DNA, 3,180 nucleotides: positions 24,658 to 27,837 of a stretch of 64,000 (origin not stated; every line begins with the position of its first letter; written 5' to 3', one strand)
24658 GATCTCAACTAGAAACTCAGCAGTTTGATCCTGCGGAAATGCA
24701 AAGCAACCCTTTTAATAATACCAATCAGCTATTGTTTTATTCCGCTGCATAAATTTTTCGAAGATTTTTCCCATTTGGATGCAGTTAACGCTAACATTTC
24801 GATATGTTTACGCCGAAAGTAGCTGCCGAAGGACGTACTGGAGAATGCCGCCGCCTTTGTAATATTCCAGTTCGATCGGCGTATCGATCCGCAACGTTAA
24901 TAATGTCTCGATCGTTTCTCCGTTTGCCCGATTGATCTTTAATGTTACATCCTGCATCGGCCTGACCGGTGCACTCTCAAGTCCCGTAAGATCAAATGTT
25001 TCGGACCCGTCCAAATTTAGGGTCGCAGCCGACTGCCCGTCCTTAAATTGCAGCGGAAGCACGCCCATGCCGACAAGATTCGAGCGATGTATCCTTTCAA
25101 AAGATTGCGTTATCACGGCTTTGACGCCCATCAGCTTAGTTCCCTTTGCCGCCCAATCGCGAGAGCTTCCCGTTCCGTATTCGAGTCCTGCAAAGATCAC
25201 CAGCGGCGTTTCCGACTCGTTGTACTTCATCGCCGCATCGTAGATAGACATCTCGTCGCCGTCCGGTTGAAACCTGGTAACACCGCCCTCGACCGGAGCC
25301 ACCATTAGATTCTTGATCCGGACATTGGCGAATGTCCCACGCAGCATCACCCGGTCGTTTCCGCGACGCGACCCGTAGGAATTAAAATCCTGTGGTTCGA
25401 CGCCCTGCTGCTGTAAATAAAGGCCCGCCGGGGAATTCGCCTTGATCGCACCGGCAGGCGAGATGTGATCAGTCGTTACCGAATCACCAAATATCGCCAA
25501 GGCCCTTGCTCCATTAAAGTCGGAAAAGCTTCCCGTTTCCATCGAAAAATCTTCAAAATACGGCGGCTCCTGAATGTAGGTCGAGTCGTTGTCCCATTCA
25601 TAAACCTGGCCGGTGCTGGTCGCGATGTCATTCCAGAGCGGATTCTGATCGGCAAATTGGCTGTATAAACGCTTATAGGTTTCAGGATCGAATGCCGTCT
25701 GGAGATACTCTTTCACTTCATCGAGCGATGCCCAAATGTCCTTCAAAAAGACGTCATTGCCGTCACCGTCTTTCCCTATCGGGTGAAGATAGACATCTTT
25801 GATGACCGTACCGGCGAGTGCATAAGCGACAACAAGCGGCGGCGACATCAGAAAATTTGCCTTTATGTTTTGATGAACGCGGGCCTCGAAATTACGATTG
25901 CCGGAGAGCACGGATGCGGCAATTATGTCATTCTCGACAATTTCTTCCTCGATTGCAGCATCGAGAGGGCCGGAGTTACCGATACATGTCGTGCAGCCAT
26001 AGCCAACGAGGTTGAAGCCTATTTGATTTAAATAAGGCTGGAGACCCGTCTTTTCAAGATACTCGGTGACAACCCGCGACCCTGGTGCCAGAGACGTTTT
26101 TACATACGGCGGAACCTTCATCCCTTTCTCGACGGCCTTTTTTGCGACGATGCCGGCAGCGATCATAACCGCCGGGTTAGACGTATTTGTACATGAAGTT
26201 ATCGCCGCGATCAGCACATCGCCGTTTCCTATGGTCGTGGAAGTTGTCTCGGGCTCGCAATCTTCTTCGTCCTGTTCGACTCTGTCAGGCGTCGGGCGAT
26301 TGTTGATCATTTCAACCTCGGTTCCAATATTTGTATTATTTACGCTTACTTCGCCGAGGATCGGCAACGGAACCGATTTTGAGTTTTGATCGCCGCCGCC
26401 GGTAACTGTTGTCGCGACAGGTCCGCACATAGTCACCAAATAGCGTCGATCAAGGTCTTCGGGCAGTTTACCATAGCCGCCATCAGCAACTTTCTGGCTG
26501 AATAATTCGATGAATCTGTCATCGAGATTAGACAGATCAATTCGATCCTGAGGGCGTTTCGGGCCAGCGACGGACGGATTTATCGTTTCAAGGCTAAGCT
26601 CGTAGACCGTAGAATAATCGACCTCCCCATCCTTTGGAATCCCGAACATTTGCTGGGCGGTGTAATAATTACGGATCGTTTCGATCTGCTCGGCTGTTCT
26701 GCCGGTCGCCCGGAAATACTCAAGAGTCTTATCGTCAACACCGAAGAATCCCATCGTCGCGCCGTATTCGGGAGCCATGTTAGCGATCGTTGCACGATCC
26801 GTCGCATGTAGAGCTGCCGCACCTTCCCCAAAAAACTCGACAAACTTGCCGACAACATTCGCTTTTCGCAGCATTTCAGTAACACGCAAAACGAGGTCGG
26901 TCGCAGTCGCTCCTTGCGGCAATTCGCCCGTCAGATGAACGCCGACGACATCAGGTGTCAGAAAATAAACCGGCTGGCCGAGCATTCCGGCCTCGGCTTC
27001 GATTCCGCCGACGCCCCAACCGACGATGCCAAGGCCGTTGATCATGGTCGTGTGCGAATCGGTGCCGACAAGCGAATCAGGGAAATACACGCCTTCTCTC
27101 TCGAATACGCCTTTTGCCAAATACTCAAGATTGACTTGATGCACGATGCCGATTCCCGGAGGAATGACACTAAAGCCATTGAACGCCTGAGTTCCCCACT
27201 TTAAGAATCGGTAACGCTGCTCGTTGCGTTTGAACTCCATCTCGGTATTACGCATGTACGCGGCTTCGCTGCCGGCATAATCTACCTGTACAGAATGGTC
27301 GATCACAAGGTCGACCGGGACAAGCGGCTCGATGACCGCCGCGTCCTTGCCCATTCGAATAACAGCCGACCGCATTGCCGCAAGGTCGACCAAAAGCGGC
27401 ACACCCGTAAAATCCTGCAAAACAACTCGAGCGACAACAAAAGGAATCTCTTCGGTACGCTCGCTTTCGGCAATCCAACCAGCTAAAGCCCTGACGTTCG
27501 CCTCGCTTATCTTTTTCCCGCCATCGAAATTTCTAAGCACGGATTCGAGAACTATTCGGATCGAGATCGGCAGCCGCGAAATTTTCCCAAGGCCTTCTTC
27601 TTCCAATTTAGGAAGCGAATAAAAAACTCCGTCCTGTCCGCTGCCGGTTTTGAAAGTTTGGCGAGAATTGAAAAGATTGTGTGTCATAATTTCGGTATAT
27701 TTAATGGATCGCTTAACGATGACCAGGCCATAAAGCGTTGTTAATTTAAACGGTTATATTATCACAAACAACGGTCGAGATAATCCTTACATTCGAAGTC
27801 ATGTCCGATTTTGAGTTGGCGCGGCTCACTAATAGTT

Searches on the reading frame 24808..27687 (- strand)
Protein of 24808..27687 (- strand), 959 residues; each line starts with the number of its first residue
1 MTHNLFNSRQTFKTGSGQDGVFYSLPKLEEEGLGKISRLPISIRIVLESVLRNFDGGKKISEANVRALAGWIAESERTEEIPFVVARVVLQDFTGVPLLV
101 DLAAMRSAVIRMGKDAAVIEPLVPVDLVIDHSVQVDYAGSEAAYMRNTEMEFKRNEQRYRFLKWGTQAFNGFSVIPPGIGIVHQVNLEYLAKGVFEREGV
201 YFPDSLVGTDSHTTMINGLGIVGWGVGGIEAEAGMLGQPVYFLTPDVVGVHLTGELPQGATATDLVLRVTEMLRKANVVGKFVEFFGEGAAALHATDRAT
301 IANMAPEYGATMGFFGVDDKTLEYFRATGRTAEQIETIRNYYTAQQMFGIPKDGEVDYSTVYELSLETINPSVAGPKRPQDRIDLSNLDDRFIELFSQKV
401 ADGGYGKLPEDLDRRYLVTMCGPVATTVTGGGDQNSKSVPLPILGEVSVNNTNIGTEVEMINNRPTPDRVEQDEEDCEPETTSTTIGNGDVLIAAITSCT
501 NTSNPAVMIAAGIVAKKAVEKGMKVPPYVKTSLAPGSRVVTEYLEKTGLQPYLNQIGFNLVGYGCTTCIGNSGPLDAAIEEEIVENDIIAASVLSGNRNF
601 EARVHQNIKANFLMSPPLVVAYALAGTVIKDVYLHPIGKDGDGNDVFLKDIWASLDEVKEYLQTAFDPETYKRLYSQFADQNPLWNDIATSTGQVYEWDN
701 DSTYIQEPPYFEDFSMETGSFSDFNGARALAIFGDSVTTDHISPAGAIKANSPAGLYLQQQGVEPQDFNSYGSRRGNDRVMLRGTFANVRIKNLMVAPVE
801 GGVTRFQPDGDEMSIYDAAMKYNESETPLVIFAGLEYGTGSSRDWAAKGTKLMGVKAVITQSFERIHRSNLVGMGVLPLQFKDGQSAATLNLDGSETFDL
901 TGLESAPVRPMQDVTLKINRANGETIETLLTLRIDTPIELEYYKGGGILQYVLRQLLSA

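Call 47: search_protein_families(library=pfam, proteins=[window:24808-27687:-], max_evalue=0.001)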
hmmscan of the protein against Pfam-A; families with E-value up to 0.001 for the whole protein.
window:24808-27687:- (959 aa): 2 families
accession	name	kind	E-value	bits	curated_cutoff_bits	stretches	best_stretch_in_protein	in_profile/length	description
PF00330.25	Aconitase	-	2.5e-161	538.2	28.7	1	77-626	13-463/463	Aconitase family (aconitate hydratase)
PF00694.25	Aconitase_C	-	3.9e-43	147.4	22.8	1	756-883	3-130/131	Aconitase C-terminal domain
